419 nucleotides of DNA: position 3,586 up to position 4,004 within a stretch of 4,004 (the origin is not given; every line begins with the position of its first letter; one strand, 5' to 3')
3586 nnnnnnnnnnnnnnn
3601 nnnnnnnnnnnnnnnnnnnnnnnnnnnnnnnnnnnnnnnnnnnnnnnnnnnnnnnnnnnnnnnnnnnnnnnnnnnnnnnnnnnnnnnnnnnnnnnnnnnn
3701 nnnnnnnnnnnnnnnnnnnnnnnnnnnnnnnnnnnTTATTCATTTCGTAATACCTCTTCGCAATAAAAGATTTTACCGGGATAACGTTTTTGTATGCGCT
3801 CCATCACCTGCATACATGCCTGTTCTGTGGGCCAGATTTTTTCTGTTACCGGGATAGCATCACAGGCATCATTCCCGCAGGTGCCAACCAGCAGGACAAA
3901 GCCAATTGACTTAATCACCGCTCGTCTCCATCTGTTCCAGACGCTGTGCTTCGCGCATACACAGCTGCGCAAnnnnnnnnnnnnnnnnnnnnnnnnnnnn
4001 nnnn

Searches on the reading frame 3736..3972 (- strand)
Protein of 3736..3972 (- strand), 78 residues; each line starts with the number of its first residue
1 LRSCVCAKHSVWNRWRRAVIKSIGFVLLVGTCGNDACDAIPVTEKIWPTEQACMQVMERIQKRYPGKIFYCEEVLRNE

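Call 3: search_protein_families(library=pfam, proteins=[window:3736-3972:-], max_evalue=0.1)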
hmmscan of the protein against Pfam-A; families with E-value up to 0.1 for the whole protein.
window:3736-3972:- (78 aa): 1 family
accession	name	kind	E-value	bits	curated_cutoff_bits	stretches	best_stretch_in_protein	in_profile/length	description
PF07358.16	DUF1482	-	0.08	13.3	25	0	26-77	5-52/57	Protein of unknown function (DUF1482)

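Call 4: search_protein_families(library=phrogs, proteins=[window:3736-3972:-], max_evalue=0.01)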
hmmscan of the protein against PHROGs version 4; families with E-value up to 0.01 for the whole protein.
window:3736-3972:- (78 aa): 1 family
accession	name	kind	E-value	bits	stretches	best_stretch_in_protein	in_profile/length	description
phrog_16556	-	unknown function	1.3e-28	99.8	1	21-77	2-55/55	-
